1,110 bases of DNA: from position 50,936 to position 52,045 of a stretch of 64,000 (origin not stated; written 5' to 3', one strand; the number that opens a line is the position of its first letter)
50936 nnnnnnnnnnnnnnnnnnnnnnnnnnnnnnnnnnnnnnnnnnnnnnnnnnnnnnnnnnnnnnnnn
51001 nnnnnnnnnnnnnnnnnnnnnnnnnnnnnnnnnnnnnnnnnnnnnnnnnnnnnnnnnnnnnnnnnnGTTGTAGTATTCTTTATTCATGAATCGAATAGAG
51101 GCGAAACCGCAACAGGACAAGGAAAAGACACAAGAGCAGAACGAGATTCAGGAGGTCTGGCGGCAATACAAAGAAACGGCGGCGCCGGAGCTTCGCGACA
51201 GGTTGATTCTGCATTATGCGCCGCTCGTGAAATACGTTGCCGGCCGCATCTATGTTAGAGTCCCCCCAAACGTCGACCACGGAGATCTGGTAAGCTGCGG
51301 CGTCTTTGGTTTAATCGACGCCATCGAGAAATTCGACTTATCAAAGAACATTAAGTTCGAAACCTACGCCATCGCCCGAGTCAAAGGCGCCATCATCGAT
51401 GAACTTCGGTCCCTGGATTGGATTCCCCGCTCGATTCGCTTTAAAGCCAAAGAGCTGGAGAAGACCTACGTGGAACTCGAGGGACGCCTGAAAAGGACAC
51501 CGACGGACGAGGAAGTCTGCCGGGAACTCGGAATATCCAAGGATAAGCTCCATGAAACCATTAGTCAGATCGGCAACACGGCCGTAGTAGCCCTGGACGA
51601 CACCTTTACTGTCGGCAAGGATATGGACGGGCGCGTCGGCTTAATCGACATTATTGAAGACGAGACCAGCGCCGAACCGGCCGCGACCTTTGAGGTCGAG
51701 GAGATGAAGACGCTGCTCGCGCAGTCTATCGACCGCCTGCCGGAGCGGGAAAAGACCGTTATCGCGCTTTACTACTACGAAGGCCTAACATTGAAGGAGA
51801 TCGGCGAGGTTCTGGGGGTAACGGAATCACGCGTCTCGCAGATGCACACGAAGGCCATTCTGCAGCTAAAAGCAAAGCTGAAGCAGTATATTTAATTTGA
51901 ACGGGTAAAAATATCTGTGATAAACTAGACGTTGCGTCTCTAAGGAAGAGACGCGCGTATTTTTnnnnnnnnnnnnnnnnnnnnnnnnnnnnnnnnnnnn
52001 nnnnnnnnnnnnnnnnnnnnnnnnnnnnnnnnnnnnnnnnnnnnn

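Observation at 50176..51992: xerC-sigD-rpsB: sigma-28 gene retained at the position of the missing fla/che operon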

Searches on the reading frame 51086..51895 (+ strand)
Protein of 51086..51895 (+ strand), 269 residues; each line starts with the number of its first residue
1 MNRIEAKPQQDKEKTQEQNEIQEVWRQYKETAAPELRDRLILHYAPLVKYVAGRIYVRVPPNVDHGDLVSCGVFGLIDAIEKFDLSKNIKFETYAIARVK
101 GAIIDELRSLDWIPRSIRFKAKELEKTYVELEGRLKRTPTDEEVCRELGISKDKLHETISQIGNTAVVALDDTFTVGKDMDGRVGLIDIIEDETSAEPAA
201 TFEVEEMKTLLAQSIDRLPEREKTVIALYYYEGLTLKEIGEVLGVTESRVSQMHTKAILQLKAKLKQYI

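Call 3: search_protein_families(library=ncbifam, proteins=[window:51086-51895:+], max_evalue=0.00001)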
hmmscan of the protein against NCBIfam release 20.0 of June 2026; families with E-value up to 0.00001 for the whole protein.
window:51086-51895:+ (269 aa): 69 families (the best 25 are shown)
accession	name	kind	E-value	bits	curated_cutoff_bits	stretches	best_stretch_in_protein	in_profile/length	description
NF004935.0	PRK06288.1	equivalog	2.4e-112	374.9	343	1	7-267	5-264/270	RNA polymerase sigma factor WhiG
TIGR02479.1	FliA_WhiG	subfamily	4.1e-83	278.5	189.6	1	40-266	1-224/224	FliA/WhiG family RNA polymerase sigma factor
NF005413.0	PRK06986.1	subfamily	1.8e-69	234.2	201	1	27-267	6-238/241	RNA polymerase sigma factor FliA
NF005809.0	PRK07670.1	equivalog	3.6e-69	233.1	326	1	17-267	5-252/255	FliA/WhiG family RNA polymerase sigma factor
NF004572.0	PRK05911.1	equivalog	1.7e-63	214.4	378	1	14-267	2-255/257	RNA polymerase sigma factor sigma-28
TIGR02980.1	SigBFG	subfamily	9.7e-37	126.8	234.35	1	35-265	3-226/227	SigB/SigF/SigG family RNA polymerase sigma factor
TIGR02937.1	sigma70-ECF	superfamily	1.1e-34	119.5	42.9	1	36-265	2-165/165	sigma-70 family RNA polymerase sigma factor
NF009091.0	PRK12427.1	equivalog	2.6e-34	118.9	339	1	33-262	13-228/233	FliA/WhiG family RNA polymerase sigma factor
NF005644.0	PRK07408.1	subfamily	6.5e-34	117.7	261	1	13-267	5-255/258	RNA polymerase sigma factor SigF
TIGR02941.1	Sigma_B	equivalog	9.2e-33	113.8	315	1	12-263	6-251/255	RNA polymerase sigma factor SigB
NF004052.0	PRK05572.1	subfamily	2.1e-29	102.8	311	1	9-266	7-251/252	SigF/SigG family RNA polymerase sporulation sigma factor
TIGR02885.1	spore_sigF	equivalog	1.6e-28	100.1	321.45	1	35-265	11-231/231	RNA polymerase sporulation sigma factor SigF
TIGR02997.1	Sig70-cyanoRpoD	subfamily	2.4e-26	92.7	384.5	1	32-262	71-298/298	RNA polymerase sigma factor, RpoD/SigA family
TIGR02393.1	RpoD_Cterm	equivalog_domain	3e-26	92.5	354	1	63-267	25-230/238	RNA polymerase sigma factor RpoD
NF006071.0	PRK08215.1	equivalog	1.4e-25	90.3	372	1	18-265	21-257/258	RNA polymerase sporulation sigma factor SigG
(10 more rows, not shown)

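Call 5: find_homologous_proteins(query=window:51086-51895:+, max_evalue=1e-20)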
Query window:51086-51895:+ (269 aa): 8000 proteins with E <= 1e-20 among 8000 candidates; the best 120 are listed.
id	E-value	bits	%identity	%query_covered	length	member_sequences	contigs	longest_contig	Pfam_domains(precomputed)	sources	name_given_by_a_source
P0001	1.3e-162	557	95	100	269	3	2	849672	PF04545.23,PF04542.21,PF08281.19,PF04539.23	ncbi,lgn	-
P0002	1.2e-154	531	89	100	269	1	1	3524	PF04545.23,PF04542.21,PF08281.19,PF04539.23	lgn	-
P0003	1.5e-154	531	90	100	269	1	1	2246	PF04545.23,PF04542.21,PF08281.19,PF04539.23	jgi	jgi:RNA polymerase sigma factor FliA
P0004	9.1e-153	525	88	100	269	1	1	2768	PF04545.23,PF04542.21,PF08281.19,PF04539.23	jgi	jgi:RNA polymerase sigma factor for flagellar operon FliA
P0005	1.3e-152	524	88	100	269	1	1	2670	PF04545.23,PF04542.21,PF08281.19,PF04539.23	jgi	jgi:RNA polymerase sigma factor for flagellar operon FliA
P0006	1.6e-152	524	88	100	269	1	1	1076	PF04545.23,PF04542.21,PF08281.19,PF04539.23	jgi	jgi:RNA polymerase sigma factor FliA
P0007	5.8e-152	522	88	100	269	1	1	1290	PF13384.13,PF04545.23,PF04542.21,PF08281.19,PF04539.23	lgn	-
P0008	2.8e-151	520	88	100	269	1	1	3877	PF13384.13,PF04545.23,PF04542.21,PF08281.19,PF04539.23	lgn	-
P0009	2.0e-148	511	88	96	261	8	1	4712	PF04545.23,PF04542.21,PF08281.19,PF04539.23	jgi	jgi:RNA polymerase sigma factor for flagellar operon FliA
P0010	3.2e-147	507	88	95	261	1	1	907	PF04545.23,PF04542.21,PF08281.19,PF04539.23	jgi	-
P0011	6.1e-147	506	88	95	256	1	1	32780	PF04545.23,PF04542.21,PF08281.19,PF04539.23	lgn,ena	-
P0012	1.0e-146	505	88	96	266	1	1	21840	PF04545.23,PF04542.21,PF08281.19,PF04539.23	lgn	-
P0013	3.9e-146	503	92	92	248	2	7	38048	PF04545.23,PF04542.21,PF08281.19,PF04539.23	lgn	-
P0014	5.3e-144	496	89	92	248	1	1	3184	PF04545.23,PF04542.21,PF08281.19,PF04539.23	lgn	-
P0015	7.6e-142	489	90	91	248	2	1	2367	PF04545.23,PF04542.21,PF08281.19,PF04539.23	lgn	-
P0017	2.1e-137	475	81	99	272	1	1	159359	PF04545.23,PF04542.21,PF08281.19,PF04539.23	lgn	-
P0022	4.5e-133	460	78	99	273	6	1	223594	PF13384.13,PF04545.23,PF04542.21,PF08281.19,PF04297.21,PF04539.23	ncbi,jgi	jgi:RNA polymerase sigma factor for flagellar operon FliA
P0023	6.5e-133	460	78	98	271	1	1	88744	PF04545.23,PF04542.21,PF08281.19,PF04539.23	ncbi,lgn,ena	-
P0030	5.0e-104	365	66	95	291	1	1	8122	PF04545.23,PF04542.21,PF08281.19,PF04539.23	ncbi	ncbi:MAG: FliA/WhiG family RNA polymerase sigma factor [Actinomycetota bacterium]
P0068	3.7e-99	349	62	93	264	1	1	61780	PF13384.13,PF04545.23,PF04542.21,PF08281.19,PF04539.23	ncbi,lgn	-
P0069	4.0e-99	349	59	99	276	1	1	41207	PF04545.23,PF04542.21,PF08281.19,PF04539.23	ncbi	-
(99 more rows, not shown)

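Call 8: find_related_loci(query=window:51086-51895:+, collection=genome_contigs, flank=10000)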
Query window:51086-51895:+ (269 aa) in genome_contigs; peptide patterns used: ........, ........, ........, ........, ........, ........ (x = any residue, [..] = any of these).
600 stretches matched a pattern (row limit reached: there are more); 582 encode a relative of the query (tblastn E <= 1e-3); the best 80 are kept; 80 distinct loci.
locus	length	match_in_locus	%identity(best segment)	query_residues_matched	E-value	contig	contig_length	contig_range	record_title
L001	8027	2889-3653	61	13-267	3e-105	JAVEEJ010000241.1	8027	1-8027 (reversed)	MAG: Frankiaceae bacterium isolate BP_198 scaffold_1133167, whole genome shotgun sequence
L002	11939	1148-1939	59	2-265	8e-104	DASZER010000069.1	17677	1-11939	MAG TPA_asm: Frankiaceae bacterium isolate SMAG_U6499 k141_57297, whole genome shotgun sequence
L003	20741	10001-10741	61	21-267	2e-103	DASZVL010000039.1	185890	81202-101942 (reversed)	MAG TPA_asm: Mycobacteriales bacterium isolate SMAG_U6130 k141_372505, whole genome shotgun sequence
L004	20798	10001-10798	58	4-267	1e-103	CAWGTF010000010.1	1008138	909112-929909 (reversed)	MAG: uncultured Actinomycetes bacterium isolate MFD04428.bin.2.16 genome assembly, contig: contig_32004, whole genome sh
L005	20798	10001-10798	58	4-267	6e-103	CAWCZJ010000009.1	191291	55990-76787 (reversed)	MAG: uncultured Actinomycetes bacterium isolate MFD01213.bin.2.27 genome assembly, contig: contig_30352, whole genome sh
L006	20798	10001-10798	58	4-267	8e-103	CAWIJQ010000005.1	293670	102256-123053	MAG: uncultured Actinomycetes bacterium isolate MFD09368.bin.3.216 genome assembly, contig: contig_53096, whole genome s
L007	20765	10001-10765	60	13-267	2e-102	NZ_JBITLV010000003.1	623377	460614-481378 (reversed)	Spongisporangium articulatum strain NPDC049639 NPDC049639_33_E2.ctg-0003, whole genome shotgun sequence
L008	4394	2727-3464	61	21-266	8e-103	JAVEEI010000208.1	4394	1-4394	MAG: Frankiaceae bacterium isolate BP_197 scaffold_1300917, whole genome shotgun sequence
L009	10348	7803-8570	59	10-265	2e-102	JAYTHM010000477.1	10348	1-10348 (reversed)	MAG: Frankiales bacterium isolate GFS_2522 GFS_2522_476, whole genome shotgun sequence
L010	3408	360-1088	61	25-267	1e-103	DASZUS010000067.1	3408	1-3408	MAG TPA_asm: Mycobacteriales bacterium isolate SMAG_U6111 k141_36293, whole genome shotgun sequence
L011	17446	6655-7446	58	6-267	3e-102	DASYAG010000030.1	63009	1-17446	MAG TPA_asm: Acidothermaceae bacterium isolate SMAG_U4874 k141_1617128, whole genome shotgun sequence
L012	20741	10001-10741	61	21-267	4e-102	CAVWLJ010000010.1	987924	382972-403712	MAG: uncultured Actinomycetota bacterium isolate MFD08669.bin.2.81 genome assembly, contig: contig_3511, whole genome sh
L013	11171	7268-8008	60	21-267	1e-101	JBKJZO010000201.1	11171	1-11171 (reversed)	MAG: Mycobacteriales bacterium isolate swi_bin.249 S1Ck127_18605835_flag_0_multi_7.9937_len_11171, whole genome shotgun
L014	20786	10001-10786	57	6-267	9e-102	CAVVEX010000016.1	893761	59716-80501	MAG: uncultured Actinomycetes bacterium isolate MFD01721.bin.2.28 genome assembly, contig: contig_9727, whole genome sho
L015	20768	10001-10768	59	10-265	5e-101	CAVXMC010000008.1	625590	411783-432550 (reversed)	MAG: uncultured Actinomycetota bacterium isolate MFD02581.bin.2.143 genome assembly, contig: contig_18410, whole genome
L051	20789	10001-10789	56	5-267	6e-98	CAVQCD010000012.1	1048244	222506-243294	MAG: uncultured Actinomycetota bacterium isolate MFD04716.bin.2.293 genome assembly, contig: contig_36046, whole genome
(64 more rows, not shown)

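Call 9: find_encoding_contigs(protein=window:51086-51895:+, flank=10000, max_places=6)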
Protein window:51086-51895:+ (269 aa): 5 contigs read that carry it; 4 places shown.
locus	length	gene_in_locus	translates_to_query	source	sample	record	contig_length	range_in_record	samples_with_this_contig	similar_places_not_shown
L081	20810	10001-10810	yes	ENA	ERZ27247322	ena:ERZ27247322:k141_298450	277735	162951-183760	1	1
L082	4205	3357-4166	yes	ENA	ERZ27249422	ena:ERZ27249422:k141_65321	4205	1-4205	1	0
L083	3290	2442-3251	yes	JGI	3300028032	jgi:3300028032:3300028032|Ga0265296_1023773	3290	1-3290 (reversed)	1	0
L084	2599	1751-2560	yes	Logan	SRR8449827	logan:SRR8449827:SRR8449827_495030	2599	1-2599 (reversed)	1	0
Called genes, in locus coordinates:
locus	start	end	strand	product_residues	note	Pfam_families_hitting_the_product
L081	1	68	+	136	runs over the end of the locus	PF03205:MobB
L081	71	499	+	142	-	PF01894:YjbQ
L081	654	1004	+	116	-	-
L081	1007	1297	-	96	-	-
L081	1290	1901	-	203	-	PF12804:NTP_transf_3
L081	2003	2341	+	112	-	PF02416:TatA_B_E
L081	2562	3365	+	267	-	PF02110:HK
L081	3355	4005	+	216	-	PF02581:TMP-TENI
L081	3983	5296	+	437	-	PF01964:ThiC_Rad_SAM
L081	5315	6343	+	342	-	PF00586:AIRS, PF02769:AIRS_C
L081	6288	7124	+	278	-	PF08543:Phos_pyr_kin, PF00294:PfkB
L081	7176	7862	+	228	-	PF24481:CT398_CC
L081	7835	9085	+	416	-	PF00075:RNase_H, PF13456:RVT_3, PF01887:SAM_HAT_N, PF20257:SAM_HAT_C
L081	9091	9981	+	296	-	PF02899:Phage_int_SAM_1, PF13102:Phage_int_SAM_5 (faint), PF00589:Phage_integrase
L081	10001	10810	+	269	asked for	PF04542:Sigma70_r2, PF04539:Sigma70_r3 (weak), PF13384:HTH_23 (faint), PF08281:Sigma70_r4_2, PF04545:Sigma70_r4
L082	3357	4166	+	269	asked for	PF04542:Sigma70_r2, PF04539:Sigma70_r3 (weak), PF13384:HTH_23 (faint), PF08281:Sigma70_r4_2, PF04545:Sigma70_r4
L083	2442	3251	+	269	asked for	PF04542:Sigma70_r2, PF04539:Sigma70_r3 (weak), PF13384:HTH_23 (faint), PF08281:Sigma70_r4_2, PF04545:Sigma70_r4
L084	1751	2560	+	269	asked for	PF04542:Sigma70_r2, PF04539:Sigma70_r3 (weak), PF13384:HTH_23 (faint), PF08281:Sigma70_r4_2, PF04545:Sigma70_r4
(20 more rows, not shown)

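Call 10: find_encoding_contigs(protein=P0001, flank=10000, max_places=4)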
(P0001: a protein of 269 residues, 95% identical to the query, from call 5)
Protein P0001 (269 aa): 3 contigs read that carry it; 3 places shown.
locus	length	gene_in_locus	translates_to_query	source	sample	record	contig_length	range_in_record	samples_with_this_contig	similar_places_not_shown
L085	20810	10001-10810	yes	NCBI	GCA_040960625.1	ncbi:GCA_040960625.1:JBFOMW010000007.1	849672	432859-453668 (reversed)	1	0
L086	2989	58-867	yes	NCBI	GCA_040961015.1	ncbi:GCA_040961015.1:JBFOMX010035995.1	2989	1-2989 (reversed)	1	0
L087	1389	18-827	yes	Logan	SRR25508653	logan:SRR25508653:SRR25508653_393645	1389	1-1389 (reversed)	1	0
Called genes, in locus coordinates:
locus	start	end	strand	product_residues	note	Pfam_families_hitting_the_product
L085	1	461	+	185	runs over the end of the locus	PF01661:Macro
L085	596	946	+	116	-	-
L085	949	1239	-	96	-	-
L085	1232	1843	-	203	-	PF12804:NTP_transf_3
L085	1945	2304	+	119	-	PF02416:TatA_B_E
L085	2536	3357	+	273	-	PF02110:HK, PF08543:Phos_pyr_kin (weak)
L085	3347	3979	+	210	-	PF02581:TMP-TENI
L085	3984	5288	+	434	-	PF01964:ThiC_Rad_SAM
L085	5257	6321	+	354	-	PF00586:AIRS, PF02769:AIRS_C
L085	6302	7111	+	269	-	PF08543:Phos_pyr_kin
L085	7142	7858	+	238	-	PF24481:CT398_CC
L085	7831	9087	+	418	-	PF00075:RNase_H, PF13456:RVT_3, PF01887:SAM_HAT_N, PF20257:SAM_HAT_C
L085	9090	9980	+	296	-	PF02899:Phage_int_SAM_1, PF00589:Phage_integrase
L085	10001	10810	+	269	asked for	PF04542:Sigma70_r2, PF04539:Sigma70_r3 (weak), PF08281:Sigma70_r4_2, PF04545:Sigma70_r4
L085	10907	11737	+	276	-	PF00318:Ribosomal_S2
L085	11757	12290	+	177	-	PF00889:EF_TS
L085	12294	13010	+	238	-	PF00696:AA_kinase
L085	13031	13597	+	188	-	PF01765:RRF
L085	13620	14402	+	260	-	PF01255:Prenyltransf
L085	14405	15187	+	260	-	PF01148:CTP_transf_1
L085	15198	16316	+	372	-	PF02670:DXP_reductoisom, PF08436:DXP_redisom_C, PF13288:DXPR_C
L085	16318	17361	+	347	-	PF02163:Peptidase_M50, PF00595:PDZ, PF13180:PDZ_2, PF14685:PDZ_Tricorn (weak), PF17820:PDZ_6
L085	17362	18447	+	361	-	PF04551:GcpE, PF26540:GcpE_C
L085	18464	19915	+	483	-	PF00587:tRNA-synt_2b, PF03129:HGTP_anticodon, PF09180:ProRS-C_1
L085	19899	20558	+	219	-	PF13641:Glyco_tranf_2_3, PF00535:Glycos_transf_2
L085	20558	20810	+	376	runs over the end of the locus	-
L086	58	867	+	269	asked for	PF04542:Sigma70_r2, PF04539:Sigma70_r3 (weak), PF08281:Sigma70_r4_2, PF04545:Sigma70_r4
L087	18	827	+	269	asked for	PF04542:Sigma70_r2, PF04539:Sigma70_r3 (weak), PF08281:Sigma70_r4_2, PF04545:Sigma70_r4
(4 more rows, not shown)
